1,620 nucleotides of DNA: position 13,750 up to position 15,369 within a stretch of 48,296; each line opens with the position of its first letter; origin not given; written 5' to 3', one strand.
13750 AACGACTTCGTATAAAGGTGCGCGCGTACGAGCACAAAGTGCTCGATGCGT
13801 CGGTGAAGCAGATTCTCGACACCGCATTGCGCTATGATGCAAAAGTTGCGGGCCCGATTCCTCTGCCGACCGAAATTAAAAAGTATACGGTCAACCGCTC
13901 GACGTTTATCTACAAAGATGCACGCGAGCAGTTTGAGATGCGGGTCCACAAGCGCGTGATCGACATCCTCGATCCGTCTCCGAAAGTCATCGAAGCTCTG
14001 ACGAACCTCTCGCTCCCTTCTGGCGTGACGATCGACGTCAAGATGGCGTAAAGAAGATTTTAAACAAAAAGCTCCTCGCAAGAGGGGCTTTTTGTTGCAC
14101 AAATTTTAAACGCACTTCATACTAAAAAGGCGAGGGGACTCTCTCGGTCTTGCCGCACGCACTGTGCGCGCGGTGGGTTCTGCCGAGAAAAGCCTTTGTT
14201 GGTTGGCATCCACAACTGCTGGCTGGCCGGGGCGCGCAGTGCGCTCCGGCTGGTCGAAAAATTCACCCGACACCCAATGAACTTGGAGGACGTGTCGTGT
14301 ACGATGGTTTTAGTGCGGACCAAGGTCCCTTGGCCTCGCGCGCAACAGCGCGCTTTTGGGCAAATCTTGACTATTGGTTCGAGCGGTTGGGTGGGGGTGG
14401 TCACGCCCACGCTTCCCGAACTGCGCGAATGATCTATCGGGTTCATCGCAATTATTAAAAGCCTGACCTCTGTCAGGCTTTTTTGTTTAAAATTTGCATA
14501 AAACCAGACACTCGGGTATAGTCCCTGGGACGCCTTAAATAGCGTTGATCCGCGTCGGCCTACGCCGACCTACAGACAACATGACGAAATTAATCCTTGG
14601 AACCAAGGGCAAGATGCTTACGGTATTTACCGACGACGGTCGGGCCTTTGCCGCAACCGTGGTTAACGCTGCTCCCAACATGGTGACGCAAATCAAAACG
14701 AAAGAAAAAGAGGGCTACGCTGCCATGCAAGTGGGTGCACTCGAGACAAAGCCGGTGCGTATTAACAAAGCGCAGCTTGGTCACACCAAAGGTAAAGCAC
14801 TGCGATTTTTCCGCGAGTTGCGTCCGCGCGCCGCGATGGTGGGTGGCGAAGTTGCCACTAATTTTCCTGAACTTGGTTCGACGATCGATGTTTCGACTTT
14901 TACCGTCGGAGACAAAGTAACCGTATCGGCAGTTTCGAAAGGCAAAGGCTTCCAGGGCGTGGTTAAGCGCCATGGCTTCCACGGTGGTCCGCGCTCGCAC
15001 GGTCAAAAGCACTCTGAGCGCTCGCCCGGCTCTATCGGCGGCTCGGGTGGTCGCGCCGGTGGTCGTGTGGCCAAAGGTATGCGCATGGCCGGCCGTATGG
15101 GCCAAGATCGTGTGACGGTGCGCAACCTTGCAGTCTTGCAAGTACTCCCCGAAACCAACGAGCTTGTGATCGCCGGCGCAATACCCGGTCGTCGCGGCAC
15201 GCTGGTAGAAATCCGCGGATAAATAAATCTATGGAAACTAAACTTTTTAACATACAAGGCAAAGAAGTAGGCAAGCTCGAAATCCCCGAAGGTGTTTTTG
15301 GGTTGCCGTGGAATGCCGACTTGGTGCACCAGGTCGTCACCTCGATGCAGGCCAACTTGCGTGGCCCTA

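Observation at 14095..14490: Independent promoter-to-terminator unit encoding a roughly 330-nt GC-rich structured RNA between rpsJ and rplC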

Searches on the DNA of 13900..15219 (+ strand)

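Call 5: search_rna_families(source=window, start=13950, end=14650, threshold=evalue, max_evalue=10, show_alignments=3)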
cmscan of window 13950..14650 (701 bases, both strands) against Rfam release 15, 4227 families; matches with E-value up to 10: 18.
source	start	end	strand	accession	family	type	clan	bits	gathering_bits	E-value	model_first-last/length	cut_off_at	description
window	14450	14512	-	RF02064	STnc370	Gene; sRNA;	-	28.8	54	0.1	1-71/71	no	Enterobacterial sRNA STnc370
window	14420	14489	+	RF02064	STnc370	Gene; sRNA;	-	24.7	54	0.78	1-71/71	no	Enterobacterial sRNA STnc370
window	14029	14097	+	RF00506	Thr_leader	Cis-reg; leader;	-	23.8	55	0.042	1-118/118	no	Threonine operon leader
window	14049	14088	+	RF02418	Spd-sr07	Gene; sRNA;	-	20.2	55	1.8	1-63/63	no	Streptococcus sRNA Spd-sr07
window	14049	14124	-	RF01770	rimP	Cis-reg; leader;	-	19.9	47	1.3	1-102/102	no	Gammaprotebacteria rimP leader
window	14063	14107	+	RF04343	Plastid-psbA-2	Cis-reg;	CL00153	18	55.8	1.6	1-60/60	no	Plastid-psbA-2 3UTR RNA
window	14062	14117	-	RF01859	Phe_leader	Cis-reg; leader;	-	17.8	55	3.2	1-125/125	no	Phenylalanine leader peptide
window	14031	14100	+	RF02063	STnc350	Gene; sRNA;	-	17.6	60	1.7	1-68/68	no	Salmonella enterica sRNA STnc350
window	14448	14502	-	RF02067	STnc310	Gene; sRNA;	-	16.9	40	2.1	1-61/61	no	Salmonella enterica sRNA STnc310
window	14042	14096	+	RF01859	Phe_leader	Cis-reg; leader;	-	16.1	55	7.6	1-125/125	no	Phenylalanine leader peptide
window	14425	14490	+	RF02056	STnc390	Gene; sRNA;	-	15.5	50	2.4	1-60/60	no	Salmonella sRNA STnc390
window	14004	14072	-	RF01158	SNORD108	Gene; snRNA; snoRNA; CD-box;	-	15.5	46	6.1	1-71/71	no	Small nucleolar RNA SNORD108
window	14062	14195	+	RF02649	Trans44_sRNA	Gene; sRNA;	-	15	108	0.17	1-267/267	no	Ruegeria trans44 sRNA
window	14059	14131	-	RF02076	STnc100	Gene; sRNA;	-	15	47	0.91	1-206/206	no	Gammaproteobacterial sRNA STnc100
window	14553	14635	+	RF01189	sn1502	Gene; snRNA; snoRNA; CD-box;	-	15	60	5.7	1-87/87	no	Small nucleolar RNA sn1502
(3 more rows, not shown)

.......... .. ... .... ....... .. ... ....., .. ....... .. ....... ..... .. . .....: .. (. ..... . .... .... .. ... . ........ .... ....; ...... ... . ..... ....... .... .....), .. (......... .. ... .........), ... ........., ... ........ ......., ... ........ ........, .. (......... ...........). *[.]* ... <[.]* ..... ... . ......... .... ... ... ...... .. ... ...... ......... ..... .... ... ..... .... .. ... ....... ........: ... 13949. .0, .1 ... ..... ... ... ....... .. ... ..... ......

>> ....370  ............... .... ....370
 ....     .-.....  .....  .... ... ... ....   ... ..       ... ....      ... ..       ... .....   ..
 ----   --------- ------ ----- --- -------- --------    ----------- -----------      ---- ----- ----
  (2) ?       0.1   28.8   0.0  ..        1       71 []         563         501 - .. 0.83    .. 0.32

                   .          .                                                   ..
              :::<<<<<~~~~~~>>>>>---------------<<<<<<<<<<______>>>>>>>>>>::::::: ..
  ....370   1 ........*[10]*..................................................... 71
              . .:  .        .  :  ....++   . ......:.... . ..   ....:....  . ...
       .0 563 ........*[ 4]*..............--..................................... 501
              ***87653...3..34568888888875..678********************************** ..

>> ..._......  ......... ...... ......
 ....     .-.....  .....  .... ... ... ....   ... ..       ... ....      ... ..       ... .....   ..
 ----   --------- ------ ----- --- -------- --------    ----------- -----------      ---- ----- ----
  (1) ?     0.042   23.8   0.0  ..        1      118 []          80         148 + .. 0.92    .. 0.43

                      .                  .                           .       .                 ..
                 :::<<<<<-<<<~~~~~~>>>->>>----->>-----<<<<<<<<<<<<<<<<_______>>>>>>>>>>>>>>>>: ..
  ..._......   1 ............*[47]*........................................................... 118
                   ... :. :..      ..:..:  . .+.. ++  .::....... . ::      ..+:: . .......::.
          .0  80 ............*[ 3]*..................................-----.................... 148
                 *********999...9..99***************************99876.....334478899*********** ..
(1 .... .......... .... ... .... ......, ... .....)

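Call 35: search_dna_similar(query=window:14125-14456:+, collection=phages, mode=distant, max_evalue=0.01)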
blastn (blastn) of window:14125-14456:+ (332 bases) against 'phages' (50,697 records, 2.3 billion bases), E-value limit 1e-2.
No match.

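Call 36: search_dna_similar(query=window:14125-14456:+, collection=plasmids, mode=distant, max_evalue=0.01)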
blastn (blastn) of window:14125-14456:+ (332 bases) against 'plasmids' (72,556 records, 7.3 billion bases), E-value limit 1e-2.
No match.

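Call 58: search_rna_families(sources=[L175, L171, L168, L178, L165, L167, L176, L001], threshold=gathering)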
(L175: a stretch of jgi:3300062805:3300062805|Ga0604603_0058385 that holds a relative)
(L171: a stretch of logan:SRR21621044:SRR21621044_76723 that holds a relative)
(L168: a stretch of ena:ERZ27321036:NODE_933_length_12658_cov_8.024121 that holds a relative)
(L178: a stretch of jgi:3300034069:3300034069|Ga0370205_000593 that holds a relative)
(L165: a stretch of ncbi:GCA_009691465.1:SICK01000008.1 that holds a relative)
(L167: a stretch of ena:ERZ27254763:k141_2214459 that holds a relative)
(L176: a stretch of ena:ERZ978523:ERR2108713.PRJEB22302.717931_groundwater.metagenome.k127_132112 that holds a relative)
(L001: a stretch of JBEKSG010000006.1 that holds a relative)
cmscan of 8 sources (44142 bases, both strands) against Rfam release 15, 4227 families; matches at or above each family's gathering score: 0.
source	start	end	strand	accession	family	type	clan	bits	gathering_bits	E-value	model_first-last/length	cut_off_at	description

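Call 59: search_rna_families(source=L175, start=1080, end=1460, threshold=evalue, max_evalue=10, show_alignments=2)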
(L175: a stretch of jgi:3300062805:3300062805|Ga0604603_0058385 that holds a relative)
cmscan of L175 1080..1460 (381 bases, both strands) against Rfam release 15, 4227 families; matches with E-value up to 10: 7.
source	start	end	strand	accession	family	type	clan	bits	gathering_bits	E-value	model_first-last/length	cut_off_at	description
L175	1245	1350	+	RF01859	Phe_leader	Cis-reg; leader;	-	18.7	55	1.1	1-125/125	no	Phenylalanine leader peptide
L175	1307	1349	+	RF00106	RNAI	Gene; antisense;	-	17.5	47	0.64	1-102/102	no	RNAI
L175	1198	1266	+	RF00057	RyhB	Gene; sRNA;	-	15.9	55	2.3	1-67/67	no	RyhB RNA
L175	1318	1347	+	RF04099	MIR837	Gene; miRNA;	-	15.7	117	2.4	1-122/122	no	MIR837 microRNA precursor family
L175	1262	1307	-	RF00749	mir-208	Gene; miRNA;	-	14.8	56.4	1.8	17-59/77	no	mir-208 microRNA precursor family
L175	1307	1360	+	RF03485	mir-4000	Gene; miRNA;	-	13.9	58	6.5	1-54/54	no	mir-4000 microRNA precursor family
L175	1080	1216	-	RF00636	NRON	Gene;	-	7.7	50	5.9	1-138/370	3'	ncRNA Repressor of NFAT (nuclear factor of activated T cells)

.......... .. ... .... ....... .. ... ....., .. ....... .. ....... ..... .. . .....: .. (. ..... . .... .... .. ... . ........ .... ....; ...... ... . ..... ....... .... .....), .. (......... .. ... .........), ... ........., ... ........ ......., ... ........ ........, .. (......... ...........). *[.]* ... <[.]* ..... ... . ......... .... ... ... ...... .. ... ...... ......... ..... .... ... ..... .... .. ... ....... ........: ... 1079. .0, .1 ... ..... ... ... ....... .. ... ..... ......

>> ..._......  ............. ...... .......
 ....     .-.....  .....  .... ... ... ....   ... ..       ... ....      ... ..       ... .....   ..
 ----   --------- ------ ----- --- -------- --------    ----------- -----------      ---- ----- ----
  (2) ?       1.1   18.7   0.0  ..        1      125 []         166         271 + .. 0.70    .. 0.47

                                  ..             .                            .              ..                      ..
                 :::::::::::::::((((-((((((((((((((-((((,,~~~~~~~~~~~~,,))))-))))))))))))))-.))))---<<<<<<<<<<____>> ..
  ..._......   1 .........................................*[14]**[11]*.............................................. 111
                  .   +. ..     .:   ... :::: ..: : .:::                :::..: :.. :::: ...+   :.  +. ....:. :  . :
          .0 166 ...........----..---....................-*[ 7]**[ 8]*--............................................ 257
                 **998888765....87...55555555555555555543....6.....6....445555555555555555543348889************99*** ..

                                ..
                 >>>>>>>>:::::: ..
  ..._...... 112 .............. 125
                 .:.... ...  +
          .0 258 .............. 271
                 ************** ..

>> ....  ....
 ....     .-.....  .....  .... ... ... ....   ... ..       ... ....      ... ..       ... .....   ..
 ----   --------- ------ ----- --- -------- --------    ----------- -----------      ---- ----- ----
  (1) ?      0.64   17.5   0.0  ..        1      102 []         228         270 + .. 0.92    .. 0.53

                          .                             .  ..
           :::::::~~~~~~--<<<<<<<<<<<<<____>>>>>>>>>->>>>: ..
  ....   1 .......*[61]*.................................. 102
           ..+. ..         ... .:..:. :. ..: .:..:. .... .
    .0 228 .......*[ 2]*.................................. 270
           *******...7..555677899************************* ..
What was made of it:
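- Closest known: Undescribed 155-163 nt non-coding unit downstream of rpsJ in related Paceibacteria. Different: The unit itself matches no Rfam family (calls 58, 59) and its function is unknown.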

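Call 72: build_rna_model(alignment_id=A4)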
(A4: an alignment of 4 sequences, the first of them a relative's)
Model R1 built from alignment A4 (4 sequences, 175 columns); structure: RNAalifold consensus.
model positions 163; base pairs 34; branch points 1; effective number of sequences 1.6; information 0.591 bits per position. Calibrated on 0.2 Mb of random sequence (short: E-values are rough).
structure used (alignment columns):
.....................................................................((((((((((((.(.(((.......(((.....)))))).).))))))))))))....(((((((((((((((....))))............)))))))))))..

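Call 73: search_with_rna_model(model_id=R1, source=window, start=13900, end=14700, filters=off, max_evalue=10, show_alignments=3)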
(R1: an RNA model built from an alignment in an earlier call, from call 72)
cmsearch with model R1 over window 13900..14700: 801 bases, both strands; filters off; matches with E-value up to 10: 13.
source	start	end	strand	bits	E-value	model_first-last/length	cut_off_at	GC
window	14059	14096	+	16.3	0.00038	124-161/163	no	0.39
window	14063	14096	-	10.7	0.0082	128-161/163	no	0.44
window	14457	14482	+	9.1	0.02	132-157/163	no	0.46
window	14457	14482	-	7.6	0.043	132-157/163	no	0.46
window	14265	14295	-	0.5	2.1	77-116/163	no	0.55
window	14185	14217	+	0.2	2.4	1-163/163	no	0.45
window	14254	14269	+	-0.4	3.5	1-163/163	no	0.44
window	14338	14353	+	-1.4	5.9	137-152/163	no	0.81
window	14234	14245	-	-1.5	6.2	94-105/163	no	0.75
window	13909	13925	+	-1.5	6.5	1-163/163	no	0.47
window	13902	13912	-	-1.6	6.8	1-163/163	no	0.27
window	14660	14676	+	-1.7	6.9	1-163/163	no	0.59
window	14145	14155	-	-2.3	10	95-105/163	no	0.73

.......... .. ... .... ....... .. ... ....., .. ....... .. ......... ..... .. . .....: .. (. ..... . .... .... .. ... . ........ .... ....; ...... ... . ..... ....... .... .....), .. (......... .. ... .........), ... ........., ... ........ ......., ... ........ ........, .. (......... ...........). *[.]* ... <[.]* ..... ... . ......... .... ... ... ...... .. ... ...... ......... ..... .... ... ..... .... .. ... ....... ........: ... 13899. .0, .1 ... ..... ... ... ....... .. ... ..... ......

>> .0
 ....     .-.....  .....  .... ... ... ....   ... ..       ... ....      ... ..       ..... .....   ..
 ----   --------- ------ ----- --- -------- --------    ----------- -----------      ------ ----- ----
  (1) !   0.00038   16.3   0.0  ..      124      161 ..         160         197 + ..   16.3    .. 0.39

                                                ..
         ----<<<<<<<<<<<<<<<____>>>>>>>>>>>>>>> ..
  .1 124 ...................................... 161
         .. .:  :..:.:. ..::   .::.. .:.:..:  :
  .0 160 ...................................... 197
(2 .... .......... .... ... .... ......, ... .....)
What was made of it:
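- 14065..14093 (.): rpsJ intrinsic terminator, usable in both directions. A-tract, 7-bp stem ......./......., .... loop, T5. Matches the terminator part of model R1, E=4e-4 (call 73).
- On rpsJ-downstream non-coding unit of related Paceibacteria (defined here): Model R1 hits only the two terminators in the window (call 73).
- The relatives' model hits only terminators in the window (call 73).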

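Call 99: build_rna_model(alignment_id=A6)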
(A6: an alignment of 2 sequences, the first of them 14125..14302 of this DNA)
Model R2 built from alignment A6 (2 sequences, 178 columns); structure: RNAalifold consensus.
model positions 178; base pairs 61; branch points 4; effective number of sequences 0.57; information 0.589 bits per position. Calibrated on 0.2 Mb of random sequence (short: E-values are rough).
structure used (alignment columns):
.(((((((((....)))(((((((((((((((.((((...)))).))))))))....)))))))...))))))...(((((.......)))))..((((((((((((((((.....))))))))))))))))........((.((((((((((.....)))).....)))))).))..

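Call 100: search_with_rna_model(model_id=R2, sources=[L001, L165, L167, L168, L171, L175, L176, L178, L180, L182, L005, L007, L011, L016, L022, L036, L040, L031, L032, L039, L020, L003, L004, L008, L015, L024, L085, L087, L088, L091], max_evalue=10, show_alignments=2)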
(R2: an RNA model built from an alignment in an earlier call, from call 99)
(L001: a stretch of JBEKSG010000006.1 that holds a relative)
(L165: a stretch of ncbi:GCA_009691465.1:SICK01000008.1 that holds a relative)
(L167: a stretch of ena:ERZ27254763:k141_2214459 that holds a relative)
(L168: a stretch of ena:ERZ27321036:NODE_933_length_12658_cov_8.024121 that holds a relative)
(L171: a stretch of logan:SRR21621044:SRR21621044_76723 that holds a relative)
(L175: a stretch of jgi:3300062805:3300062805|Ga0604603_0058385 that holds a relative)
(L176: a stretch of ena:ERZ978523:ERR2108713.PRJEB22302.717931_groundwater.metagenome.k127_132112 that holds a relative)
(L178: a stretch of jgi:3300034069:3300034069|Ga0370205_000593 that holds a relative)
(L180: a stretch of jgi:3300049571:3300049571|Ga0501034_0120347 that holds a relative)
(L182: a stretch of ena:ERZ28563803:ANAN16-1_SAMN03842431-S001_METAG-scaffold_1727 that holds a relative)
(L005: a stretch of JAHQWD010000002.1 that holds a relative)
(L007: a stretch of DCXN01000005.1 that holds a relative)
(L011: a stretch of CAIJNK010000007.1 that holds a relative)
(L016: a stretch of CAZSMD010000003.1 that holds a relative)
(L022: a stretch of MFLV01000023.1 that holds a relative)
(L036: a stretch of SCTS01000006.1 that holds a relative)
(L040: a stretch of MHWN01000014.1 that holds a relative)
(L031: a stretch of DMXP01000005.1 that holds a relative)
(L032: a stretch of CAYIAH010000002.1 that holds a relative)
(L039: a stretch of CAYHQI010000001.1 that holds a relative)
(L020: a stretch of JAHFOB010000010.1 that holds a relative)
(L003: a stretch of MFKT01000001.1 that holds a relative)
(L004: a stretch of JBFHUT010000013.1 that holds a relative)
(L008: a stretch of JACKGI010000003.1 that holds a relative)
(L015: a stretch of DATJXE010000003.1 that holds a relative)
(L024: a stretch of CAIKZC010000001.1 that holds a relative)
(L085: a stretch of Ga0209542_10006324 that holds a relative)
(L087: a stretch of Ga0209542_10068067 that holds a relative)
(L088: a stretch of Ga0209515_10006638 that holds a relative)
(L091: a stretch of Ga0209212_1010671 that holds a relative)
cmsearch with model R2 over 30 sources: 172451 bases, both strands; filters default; matches with E-value up to 10: 0.
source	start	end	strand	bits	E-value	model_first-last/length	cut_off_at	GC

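Call 101: search_with_rna_model(model_id=R2, sources=[L175, L171, L168, L178], filters=off, max_evalue=10, show_alignments=2)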
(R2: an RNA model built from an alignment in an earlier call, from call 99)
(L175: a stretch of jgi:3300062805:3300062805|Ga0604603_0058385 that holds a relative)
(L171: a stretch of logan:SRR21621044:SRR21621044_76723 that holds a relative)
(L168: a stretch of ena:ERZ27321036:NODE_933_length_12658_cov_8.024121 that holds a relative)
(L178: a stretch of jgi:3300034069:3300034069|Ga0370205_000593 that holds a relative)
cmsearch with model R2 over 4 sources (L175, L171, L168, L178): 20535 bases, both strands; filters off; matches with E-value up to 10: 34.
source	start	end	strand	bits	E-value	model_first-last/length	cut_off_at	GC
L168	2290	2408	+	11.8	0.031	1-178/178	no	0.63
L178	1736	1888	+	9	0.17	1-178/178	no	0.48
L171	788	931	-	8.5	0.23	1-178/178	no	0.62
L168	2363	2389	-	7.9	0.33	26-52/178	no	0.81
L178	1795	1891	-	6.7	0.67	1-178/178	no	0.55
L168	705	734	-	6.1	0.97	97-131/178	no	0.67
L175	2584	2606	+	5.3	1.6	27-51/178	no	0.65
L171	1098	1127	-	5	2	97-131/178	no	0.6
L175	575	605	+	4.8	2.2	99-129/178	no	0.55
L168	705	734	+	4.7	2.3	97-131/178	no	0.67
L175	575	605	-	4.7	2.3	99-129/178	no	0.55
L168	4386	4566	-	4.5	2.5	1-178/178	no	0.64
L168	1369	1487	+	4.3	3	1-178/178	no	0.52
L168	1821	1930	+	4.2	3.1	1-178/178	no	0.64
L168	5129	5153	-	4.2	3.1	102-126/178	no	0.56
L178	3819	3845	+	3.9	3.7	26-52/178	no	0.56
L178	3820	3844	-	3.7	4.2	27-51/178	no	0.56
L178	2923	2941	-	3.7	4.2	105-123/178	no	0.63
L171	2370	2395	+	3.7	4.3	101-127/178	no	0.62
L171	2370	2395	-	3.7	4.3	101-127/178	no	0.62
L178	432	574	-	3.6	4.4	1-178/178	no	0.6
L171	3962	4104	-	3.6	4.6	1-178/178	no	0.65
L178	3952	3967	-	3.5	4.7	150-165/178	no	0.5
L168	5162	5180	+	3.2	5.7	75-93/178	no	0.58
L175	1226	1351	+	3.2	5.7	1-178/178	no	0.45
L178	5037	5167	+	3.1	5.9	1-178/178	no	0.56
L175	757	775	+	3.1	6.2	105-123/178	no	0.84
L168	3090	3104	+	2.6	8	107-121/178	no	0.93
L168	4683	4779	-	2.6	8.1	1-178/178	no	0.67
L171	1098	1127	+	2.6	8.3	97-131/178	no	0.6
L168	1075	1112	-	2.5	8.9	21-61/178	no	0.63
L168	1211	1325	+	2.4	9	1-178/178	no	0.45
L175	1020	1045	-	2.4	9.5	146-171/178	no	0.58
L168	1401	1492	-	2.3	9.7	1-178/178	no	0.52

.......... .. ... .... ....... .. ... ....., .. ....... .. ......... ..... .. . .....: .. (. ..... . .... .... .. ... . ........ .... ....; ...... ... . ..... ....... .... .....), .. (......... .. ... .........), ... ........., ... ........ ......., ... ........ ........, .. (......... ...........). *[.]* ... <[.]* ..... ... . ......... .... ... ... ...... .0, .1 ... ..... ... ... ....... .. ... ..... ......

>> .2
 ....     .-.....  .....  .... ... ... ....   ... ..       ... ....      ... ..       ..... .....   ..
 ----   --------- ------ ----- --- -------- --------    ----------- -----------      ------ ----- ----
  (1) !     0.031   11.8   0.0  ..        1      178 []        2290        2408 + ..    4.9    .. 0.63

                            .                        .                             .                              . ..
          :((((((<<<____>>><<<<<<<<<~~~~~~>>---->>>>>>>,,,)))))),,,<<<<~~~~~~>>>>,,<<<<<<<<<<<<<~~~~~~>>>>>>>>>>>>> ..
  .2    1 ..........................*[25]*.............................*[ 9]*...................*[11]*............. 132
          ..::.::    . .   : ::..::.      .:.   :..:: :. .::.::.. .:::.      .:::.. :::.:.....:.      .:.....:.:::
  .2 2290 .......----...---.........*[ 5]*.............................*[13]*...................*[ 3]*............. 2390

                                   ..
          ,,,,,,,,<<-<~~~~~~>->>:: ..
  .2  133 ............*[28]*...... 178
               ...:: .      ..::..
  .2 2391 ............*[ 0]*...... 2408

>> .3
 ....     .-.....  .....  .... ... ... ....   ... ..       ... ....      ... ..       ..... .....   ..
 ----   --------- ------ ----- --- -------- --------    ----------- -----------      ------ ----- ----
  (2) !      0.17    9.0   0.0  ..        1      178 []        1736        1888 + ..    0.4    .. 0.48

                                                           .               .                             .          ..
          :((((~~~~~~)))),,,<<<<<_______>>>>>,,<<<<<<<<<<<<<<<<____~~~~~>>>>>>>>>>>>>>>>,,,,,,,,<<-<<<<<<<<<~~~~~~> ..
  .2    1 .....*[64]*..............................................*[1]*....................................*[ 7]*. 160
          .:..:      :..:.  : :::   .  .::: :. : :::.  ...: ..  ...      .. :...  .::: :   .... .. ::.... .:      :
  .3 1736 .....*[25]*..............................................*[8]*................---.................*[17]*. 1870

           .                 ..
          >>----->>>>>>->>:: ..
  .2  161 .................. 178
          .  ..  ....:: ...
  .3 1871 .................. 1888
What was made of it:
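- On rpsJ-downstream non-coding unit of related Paceibacteria (defined here): The window-derived model aligns end to end on the L178 unit at E=0.17 (call 101).
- A model built from the window's 5' half aligns end to end on the unit of L178, and weakly on those of L168 and L175 (call 101).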
